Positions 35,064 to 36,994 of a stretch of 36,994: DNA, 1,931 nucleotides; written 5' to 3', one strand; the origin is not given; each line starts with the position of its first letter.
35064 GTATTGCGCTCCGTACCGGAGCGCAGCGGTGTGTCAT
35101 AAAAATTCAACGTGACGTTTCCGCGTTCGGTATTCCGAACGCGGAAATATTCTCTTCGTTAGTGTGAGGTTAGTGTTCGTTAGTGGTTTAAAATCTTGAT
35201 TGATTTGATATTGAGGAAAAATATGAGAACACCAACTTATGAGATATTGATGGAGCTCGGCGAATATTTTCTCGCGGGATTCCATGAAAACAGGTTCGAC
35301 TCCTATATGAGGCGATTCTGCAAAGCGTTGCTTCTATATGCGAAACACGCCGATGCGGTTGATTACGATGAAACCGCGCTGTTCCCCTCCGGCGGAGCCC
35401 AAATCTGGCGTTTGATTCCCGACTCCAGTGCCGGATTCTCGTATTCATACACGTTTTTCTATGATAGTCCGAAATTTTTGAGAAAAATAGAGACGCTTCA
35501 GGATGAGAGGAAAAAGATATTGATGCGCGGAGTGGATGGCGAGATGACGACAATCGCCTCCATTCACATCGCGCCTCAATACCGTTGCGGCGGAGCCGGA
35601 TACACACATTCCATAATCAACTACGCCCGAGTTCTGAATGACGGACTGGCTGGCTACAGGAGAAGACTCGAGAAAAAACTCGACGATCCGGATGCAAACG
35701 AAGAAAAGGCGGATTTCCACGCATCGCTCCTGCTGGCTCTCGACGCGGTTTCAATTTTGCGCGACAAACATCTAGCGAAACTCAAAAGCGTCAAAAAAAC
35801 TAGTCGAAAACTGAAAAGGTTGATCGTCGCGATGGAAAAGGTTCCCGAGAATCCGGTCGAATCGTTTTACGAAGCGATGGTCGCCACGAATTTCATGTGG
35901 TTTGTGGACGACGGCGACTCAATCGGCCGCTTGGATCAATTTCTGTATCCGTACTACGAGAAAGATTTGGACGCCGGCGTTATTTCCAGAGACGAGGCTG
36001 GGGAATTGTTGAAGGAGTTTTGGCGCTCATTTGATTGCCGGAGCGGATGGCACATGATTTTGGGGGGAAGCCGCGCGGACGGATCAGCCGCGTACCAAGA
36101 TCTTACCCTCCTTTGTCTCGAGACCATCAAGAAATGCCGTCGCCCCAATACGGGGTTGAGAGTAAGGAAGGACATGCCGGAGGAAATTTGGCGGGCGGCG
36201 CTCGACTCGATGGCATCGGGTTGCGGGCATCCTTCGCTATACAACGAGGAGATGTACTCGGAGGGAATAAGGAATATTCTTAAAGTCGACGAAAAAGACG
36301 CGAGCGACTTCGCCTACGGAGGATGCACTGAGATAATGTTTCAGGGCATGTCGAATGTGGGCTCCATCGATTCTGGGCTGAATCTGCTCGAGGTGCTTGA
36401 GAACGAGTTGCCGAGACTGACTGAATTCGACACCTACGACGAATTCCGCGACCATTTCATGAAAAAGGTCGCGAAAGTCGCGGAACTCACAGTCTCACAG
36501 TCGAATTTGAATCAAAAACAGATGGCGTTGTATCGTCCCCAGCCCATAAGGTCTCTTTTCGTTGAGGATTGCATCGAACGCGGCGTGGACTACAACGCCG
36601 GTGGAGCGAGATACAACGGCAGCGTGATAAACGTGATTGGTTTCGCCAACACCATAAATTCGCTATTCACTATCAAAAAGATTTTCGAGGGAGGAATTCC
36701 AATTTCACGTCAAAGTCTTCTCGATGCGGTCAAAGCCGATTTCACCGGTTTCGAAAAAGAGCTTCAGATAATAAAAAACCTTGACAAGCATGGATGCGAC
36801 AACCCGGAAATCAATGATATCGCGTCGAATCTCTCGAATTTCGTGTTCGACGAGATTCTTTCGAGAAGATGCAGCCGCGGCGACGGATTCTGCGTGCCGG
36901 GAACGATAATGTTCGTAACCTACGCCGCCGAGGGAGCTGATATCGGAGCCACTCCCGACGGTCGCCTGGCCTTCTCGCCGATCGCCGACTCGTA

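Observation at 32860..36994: Two divergent, unusually compact GRE paralogs in tandem with atypical catalytic-loop residues and no activase in view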

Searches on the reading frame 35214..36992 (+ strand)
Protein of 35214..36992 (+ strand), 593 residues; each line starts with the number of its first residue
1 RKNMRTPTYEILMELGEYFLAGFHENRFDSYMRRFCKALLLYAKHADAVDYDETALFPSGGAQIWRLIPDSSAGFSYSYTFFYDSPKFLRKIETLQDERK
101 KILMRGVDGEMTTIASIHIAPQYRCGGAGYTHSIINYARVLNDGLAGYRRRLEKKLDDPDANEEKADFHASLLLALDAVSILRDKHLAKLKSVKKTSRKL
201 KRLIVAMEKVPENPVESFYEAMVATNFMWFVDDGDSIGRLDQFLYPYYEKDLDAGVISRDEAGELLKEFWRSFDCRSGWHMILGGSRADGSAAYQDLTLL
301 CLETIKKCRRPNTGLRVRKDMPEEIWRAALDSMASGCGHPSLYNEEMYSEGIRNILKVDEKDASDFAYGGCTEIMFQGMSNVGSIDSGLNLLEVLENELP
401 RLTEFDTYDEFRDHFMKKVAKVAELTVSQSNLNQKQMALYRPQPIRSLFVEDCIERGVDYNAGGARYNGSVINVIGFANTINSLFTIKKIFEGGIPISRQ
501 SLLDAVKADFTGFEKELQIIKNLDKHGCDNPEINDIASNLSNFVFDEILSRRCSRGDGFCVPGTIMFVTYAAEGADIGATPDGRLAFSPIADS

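Call 9: search_protein_families(library=pfam, proteins=[window:35214-36992:+])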
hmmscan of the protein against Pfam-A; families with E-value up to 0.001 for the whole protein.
window:35214-36992:+ (593 aa): 1 family
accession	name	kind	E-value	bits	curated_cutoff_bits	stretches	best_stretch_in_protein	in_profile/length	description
PF02901.20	PFL-like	-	4.6e-82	277.1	24.3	1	128-557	155-631/647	Pyruvate formate lyase-like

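Call 11: search_protein_families(library=ncbifam, proteins=[window:35223-36992:+], max_evalue=0.00001)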
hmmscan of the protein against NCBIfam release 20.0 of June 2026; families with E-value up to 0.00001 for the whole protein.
window:35223-36992:+ (590 aa): 8 families
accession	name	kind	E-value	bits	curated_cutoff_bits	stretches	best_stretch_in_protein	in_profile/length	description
TIGR01774.1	PFL2-3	subfamily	5e-64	216.9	678.2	1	125-589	153-665/786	formate C-acetyltransferase/glycerol dehydratase family glycyl radical enzyme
NF007437.0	PRK09983.1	equivalog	1.3e-51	175.6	1109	1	125-589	152-644/765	formate C-acetyltransferase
NF043068.1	glycl_HYPD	equivalog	1.1e-46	159.3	1100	1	136-589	161-665/784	trans-4-hydroxy-L-proline dehydratase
NF048009.1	SfplDhtHpfGKleb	equivalog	1.9e-43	148.7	1000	1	113-589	170-700/824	(2S)-3-sulfopropanediol dehydratase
NF048011.1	SfplDhtHpsGDes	equivalog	1.1e-38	133.1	1000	1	131-589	187-699/821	(2S)-3-sulfopropanediol dehydratase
TIGR04394.1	choline_CutC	equivalog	5e-36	124.6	1050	2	396-589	476-668/789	choline trimethylamine-lyase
NF033715.1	glycyl_HPDL_Lrg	equivalog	3.9e-25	87.8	1150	2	182-370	294-509/901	4-hydroxyphenylacetate decarboxylase large subunit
NF033718.1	indole_decarb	equivalog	4e-23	81.6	1100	1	136-511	227-647/868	indoleacetate decarboxylase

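Call 21: find_homologous_proteins(query=window:35223-36992:+)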
Query window:35223-36992:+ (590 aa): 1239 proteins with E <= 0.001 among 8000 candidates; the best 120 are listed.
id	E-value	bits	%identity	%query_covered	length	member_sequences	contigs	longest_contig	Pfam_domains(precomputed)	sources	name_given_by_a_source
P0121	0.0e+0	1359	100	100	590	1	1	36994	PF02901.21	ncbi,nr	ncbi:MAG: hypothetical protein GXP32_08070, partial [Kiritimatiellaeota bacterium]|nr:hypothetical p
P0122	0.0e+0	1085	78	100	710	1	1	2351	PF02901.21,PF01228.27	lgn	-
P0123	3.4e-284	962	69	100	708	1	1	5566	PF02901.21,PF01228.27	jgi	jgi:formate C-acetyltransferase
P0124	1.6e-267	907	66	100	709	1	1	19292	PF02901.21,PF01228.27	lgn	-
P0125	6.9e-266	901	64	100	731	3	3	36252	PF02901.21,PF01228.27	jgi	-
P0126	1.9e-265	900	64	100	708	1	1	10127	PF02901.21,PF01228.27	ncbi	-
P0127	9.5e-262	888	65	100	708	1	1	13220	PF02901.21,PF01228.27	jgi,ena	-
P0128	9.6e-171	587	47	99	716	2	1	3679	PF02901.21,PF01228.27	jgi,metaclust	metaclust:\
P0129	5.2e-168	578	48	99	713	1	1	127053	PF02901.21,PF01228.27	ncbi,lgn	-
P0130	1.0e-167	577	46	99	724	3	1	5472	PF02901.21,PF01228.27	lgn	-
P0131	2.0e-167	576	46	100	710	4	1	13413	PF02901.21,PF01228.27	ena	-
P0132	5.5e-166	571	47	99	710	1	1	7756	PF02901.21,PF01228.27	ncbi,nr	ncbi:MAG: hypothetical protein JXR78_19360 [Victivallales bacterium]|nr:hypothetical protein [Victiv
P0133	1.6e-165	570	47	99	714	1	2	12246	PF02901.21,PF01228.27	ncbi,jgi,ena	-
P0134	3.2e-165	569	46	99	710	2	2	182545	PF02901.21,PF01228.27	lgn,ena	-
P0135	6.6e-165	568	45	99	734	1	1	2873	PF02901.21,PF01228.27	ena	-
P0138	1.7e-161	557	44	99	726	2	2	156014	PF02901.21,PF01228.27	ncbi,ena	ncbi:MAG: pyruvate formate lyase family protein [Spirochaetota bacterium]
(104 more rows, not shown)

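Call 22: find_encoding_contigs(protein=P0124, flank=10000, max_places=2)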
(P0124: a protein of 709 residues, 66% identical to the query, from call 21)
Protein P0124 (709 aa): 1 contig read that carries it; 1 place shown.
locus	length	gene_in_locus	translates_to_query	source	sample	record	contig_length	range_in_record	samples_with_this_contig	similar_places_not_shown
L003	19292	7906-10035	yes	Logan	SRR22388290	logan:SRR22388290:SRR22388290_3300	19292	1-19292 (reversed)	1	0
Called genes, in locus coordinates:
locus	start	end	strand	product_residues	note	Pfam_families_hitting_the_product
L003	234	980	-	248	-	PF00165:HTH_AraC, PF12833:HTH_18, PF00165:HTH_AraC (weak)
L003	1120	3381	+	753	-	PF02901:PFL-like, PF01228:Gly_radical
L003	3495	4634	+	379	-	PF00465:Fe-ADH, PF13685:Fe-ADH_2, PF25137:ADH_Fe_C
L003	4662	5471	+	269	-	PF09339:HTH_IclR, PF01614:IclR_C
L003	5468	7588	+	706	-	PF02901:PFL-like, PF01228:Gly_radical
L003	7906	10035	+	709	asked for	PF02901:PFL-like, PF01228:Gly_radical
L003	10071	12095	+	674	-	PF02901:PFL-like, PF01228:Gly_radical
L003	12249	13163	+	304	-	PF13353:Fer4_12, PF04055:Radical_SAM, PF12797:Fer4_2 (faint), PF00037:Fer4 (faint), PF12837:Fer4_6 (faint), PF13183:Fer4_8 (faint)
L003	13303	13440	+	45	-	-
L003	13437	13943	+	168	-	-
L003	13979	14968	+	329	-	PF01841:Transglut_core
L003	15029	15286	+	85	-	PF02604:PhdYeFM_antitox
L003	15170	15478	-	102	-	-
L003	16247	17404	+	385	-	PF07714:PK_Tyr_Ser-Thr, PF00069:Pkinase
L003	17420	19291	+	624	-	?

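Call 23: find_encoding_contigs(protein=P0125, flank=10000, max_places=2)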
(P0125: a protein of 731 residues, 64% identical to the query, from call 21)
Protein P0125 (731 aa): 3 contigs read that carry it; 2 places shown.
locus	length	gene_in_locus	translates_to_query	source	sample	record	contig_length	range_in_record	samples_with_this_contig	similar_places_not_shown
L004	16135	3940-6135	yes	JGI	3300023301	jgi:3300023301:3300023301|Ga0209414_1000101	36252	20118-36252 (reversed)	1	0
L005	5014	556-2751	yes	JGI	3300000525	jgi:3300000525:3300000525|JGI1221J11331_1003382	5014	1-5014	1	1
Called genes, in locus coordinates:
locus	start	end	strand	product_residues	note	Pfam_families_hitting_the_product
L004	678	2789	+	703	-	PF02901:PFL-like, PF01228:Gly_radical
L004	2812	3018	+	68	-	-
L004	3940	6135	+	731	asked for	PF02901:PFL-like, PF01228:Gly_radical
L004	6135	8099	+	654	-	PF11230:YjjI-like (weak), PF02901:PFL-like, PF01228:Gly_radical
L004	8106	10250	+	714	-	PF02901:PFL-like, PF01228:Gly_radical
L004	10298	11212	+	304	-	PF00037:Fer4 (faint), PF12797:Fer4_2 (faint), PF12837:Fer4_6 (faint), PF12838:Fer4_7 (weak), PF13187:Fer4_9, PF13237:Fer4_10, PF13353:Fer4_12 (weak), PF04055:Radical_SAM, +1 more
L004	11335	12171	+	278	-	-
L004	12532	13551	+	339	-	PF00294:PfkB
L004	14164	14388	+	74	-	-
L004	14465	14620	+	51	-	-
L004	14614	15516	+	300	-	PF00892:EamA (faint)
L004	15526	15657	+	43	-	-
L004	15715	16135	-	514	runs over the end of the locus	PF00117:GATase, PF07722:Peptidase_C26 (weak), PF00733:Asn_synthase (weak), PF02540:NAD_synthase (weak), PF00958:GMP_synt_C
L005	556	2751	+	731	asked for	PF02901:PFL-like, PF01228:Gly_radical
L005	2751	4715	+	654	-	PF11230:YjjI-like (weak), PF02901:PFL-like, PF01228:Gly_radical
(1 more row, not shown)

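Call 56: search_solved_structures(query=window:35223-36992:+, show_alignments=2, max_evalue=1e-10)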
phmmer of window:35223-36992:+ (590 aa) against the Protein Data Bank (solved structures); distinct sequences matched with E-value up to 1e-10: 31.
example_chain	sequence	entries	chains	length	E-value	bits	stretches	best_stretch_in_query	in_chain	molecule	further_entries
8id1_A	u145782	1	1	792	1.2e-42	149.2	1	126-589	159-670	Formate C-acetyltransferase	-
2f3o_A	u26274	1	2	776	2e-42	148.5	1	125-587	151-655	pyruvate formate-lyase 2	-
8yjo_A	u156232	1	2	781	2.1e-41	145.1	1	124-589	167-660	Probable dehydratase PflD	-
8id0_A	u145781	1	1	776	2.7e-41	144.8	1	126-589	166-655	formate C-acetyltransferase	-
5i2a_A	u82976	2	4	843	6.1e-39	137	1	126-489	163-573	Diol-dehydratase | Diol dehydratase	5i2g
8iof_A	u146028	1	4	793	1.4e-38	135.8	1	126-589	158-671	Benzylsuccinate synthase alpha subunit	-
6vxc_A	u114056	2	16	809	5.8e-38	133.8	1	152-589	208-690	Trans-4-hydroxy-L-proline dehydratase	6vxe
9ht9_A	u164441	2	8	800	9.5e-33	116.5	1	138-589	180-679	Choline trimethylamine-lyase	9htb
9r0v_A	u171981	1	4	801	9.6e-33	116.5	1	138-589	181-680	Choline trimethylamine-lyase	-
7e7l_A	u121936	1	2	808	9.9e-33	116.5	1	132-589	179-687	Hydroxyphenylacetic acid decarboxylase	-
5faw_A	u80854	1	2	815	1e-32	116.4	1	138-589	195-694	Choline trimethylamine-lyase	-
6vue_A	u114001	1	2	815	1e-32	116.4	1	138-589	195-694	Choline trimethylamine-lyase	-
5fay_A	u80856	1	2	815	1.1e-32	116.3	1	138-589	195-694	Choline trimethylamine-lyase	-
5fau_A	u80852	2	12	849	1.2e-32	116.2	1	138-589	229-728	Choline trimethylamine-lyase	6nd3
9f3w_A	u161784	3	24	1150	1.9e-32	115.6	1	194-589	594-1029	Choline trimethylamine-lyase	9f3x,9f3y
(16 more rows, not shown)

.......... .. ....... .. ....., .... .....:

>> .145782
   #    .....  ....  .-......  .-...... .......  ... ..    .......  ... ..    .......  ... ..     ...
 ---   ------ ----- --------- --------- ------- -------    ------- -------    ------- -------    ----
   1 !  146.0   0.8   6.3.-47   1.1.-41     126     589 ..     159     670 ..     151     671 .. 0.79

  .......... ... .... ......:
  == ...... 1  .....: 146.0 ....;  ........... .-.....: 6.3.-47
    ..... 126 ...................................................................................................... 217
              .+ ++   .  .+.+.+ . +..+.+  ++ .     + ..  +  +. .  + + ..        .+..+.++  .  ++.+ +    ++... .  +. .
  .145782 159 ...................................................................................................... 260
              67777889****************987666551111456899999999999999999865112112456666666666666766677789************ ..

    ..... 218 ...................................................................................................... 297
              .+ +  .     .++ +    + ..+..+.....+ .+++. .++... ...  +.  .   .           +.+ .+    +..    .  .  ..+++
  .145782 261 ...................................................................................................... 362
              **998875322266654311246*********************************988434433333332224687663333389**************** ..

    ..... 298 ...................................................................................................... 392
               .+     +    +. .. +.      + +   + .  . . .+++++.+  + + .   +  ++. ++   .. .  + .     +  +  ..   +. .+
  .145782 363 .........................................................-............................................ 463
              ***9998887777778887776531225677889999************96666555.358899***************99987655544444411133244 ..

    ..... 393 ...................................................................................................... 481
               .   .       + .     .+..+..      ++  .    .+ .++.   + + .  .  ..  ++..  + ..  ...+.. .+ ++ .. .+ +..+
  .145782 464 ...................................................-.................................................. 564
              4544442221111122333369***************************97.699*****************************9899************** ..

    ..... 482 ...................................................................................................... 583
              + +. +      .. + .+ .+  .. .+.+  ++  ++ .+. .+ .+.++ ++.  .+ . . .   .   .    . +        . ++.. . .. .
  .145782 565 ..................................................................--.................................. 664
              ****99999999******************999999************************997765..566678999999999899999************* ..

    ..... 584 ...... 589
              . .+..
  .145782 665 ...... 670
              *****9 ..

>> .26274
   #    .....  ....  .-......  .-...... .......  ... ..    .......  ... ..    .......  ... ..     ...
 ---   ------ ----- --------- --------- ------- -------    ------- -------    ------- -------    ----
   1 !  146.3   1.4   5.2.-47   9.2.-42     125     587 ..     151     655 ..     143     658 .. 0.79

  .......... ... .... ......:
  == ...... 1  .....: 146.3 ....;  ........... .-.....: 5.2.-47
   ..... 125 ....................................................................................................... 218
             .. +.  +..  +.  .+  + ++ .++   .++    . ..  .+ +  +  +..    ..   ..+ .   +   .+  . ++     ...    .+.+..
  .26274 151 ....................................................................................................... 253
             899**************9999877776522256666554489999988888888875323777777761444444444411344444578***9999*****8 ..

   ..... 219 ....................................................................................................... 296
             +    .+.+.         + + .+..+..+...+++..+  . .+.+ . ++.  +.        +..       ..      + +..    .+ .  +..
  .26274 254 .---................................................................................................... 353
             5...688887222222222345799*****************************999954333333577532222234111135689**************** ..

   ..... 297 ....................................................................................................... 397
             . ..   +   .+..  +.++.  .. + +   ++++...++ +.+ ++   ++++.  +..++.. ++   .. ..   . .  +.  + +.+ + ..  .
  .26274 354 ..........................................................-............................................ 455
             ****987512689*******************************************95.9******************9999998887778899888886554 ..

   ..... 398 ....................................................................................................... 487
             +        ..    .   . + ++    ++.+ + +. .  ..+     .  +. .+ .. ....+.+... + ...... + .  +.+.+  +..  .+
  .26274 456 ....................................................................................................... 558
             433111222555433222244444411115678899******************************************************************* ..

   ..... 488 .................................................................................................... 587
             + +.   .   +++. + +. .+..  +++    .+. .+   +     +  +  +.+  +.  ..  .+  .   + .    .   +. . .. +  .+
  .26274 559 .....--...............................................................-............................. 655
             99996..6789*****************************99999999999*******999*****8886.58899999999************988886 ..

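Call 72: find_encoding_contigs(protein=P0138, flank=10000, max_places=2)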
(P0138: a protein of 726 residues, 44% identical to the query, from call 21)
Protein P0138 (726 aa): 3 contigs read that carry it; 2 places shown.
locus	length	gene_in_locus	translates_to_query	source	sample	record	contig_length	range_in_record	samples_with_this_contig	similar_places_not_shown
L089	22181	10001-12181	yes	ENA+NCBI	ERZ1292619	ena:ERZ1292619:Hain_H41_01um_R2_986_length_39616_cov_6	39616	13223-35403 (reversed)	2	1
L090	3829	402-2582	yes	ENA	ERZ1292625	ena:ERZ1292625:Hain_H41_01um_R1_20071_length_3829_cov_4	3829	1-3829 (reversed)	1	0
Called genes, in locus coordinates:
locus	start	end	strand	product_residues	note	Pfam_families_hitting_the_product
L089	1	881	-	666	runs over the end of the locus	PF01476:LysM, PF01547:SBP_bac_1 (weak), PF13416:SBP_bac_8 (weak)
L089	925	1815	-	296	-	PF13174:TPR_6 (faint), PF13428:TPR_14 (faint)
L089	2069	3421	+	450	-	PF00764:Arginosuc_synth, PF20979:Arginosuc_syn_C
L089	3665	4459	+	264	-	PF09339:HTH_IclR, PF01614:IclR_C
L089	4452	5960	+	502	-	PF00884:Sulfatase, PF01663:Phosphodiest, PF16347:SGSH_C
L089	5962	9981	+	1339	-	PF06452:CBM9_1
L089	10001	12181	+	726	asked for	PF02901:PFL-like, PF01228:Gly_radical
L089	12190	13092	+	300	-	PF13353:Fer4_12, PF00037:Fer4, PF12837:Fer4_6 (weak), PF13237:Fer4_10, PF12838:Fer4_7 (weak), PF13187:Fer4_9, PF14697:Fer4_21 (weak), PF04055:Radical_SAM, +3 more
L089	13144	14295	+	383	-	PF05448:AXE1, PF01738:DLH (weak), PF00326:Peptidase_S9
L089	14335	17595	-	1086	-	PF03659:Glyco_hydro_71, PF16317:Glyco_hydro_99 (faint)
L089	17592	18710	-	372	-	PF01208:URO-D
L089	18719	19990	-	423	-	PF01120:Alpha_L_fucos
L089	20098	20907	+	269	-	PF12833:HTH_18, PF00165:HTH_AraC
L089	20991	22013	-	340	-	PF01408:GFO_IDH_MocA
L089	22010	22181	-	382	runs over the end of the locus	PF13472:Lipase_GDSL_2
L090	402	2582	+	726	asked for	PF02901:PFL-like, PF01228:Gly_radical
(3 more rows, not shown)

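Call 73: find_encoding_contigs(protein=P0129, flank=10000, max_places=2)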
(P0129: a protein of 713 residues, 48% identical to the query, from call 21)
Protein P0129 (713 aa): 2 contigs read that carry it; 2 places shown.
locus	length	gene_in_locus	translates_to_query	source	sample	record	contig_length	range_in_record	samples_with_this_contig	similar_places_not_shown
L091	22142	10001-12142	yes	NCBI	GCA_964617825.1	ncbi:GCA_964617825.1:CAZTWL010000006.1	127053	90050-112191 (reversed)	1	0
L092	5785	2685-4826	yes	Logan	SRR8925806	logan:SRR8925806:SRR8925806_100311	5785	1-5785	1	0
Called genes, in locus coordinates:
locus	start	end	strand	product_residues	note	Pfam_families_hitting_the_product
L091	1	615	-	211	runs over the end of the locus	PF20046:DUF6448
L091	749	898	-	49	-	PF00301:Rubredoxin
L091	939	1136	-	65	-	-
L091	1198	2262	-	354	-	PF07992:Pyr_redox_2 (weak), PF00106:adh_short, PF08659:KR, PF01370:Epimerase (weak), PF13460:NAD_binding_10 (weak), PF13561:adh_short_C2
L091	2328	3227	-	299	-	PF02152:FolB, PF01288:HPPK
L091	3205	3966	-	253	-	PF00106:adh_short, PF08659:KR (weak), PF13561:adh_short_C2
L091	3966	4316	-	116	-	PF01329:Pterin_4a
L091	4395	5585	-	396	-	PF01266:DAO (faint), PF07992:Pyr_redox_2, PF13454:NAD_binding_9 (faint), PF13738:Pyr_redox_3, PF00070:Pyr_redox, PF14721:AIF_C (weak)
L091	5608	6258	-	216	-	PF01227:GTP_cyclohydroI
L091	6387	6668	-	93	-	PF02922:CBM_48, PF16561:AMPK1_CBM, PF22058:X25_BaPul_like (weak)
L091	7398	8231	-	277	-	PF01259:SAICAR_synt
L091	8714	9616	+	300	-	PF09339:HTH_IclR (weak), PF01614:IclR_C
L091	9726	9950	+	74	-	-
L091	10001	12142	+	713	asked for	PF02901:PFL-like, PF01228:Gly_radical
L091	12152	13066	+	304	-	PF13353:Fer4_12, PF04055:Radical_SAM, PF14697:Fer4_21 (faint), PF12797:Fer4_2 (faint), PF00037:Fer4 (weak), PF12837:Fer4_6 (weak), PF12838:Fer4_7 (weak), PF13187:Fer4_9 (weak), +2 more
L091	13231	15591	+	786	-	PF02901:PFL-like, PF01228:Gly_radical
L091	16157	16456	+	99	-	-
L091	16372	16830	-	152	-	PF06725:3D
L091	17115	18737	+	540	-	PF21922:PBP_dimer_2, PF00905:Transpeptidase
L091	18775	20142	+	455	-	PF01098:FTSW_RODA_SPOVE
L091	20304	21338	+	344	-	PF01797:Y1_Tnp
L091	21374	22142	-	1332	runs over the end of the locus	PF18887:MBG_3, PF13517:FG-GAP_3 (faint), PF18887:MBG_3, PF01839:FG-GAP (faint)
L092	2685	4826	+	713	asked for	PF02901:PFL-like, PF01228:Gly_radical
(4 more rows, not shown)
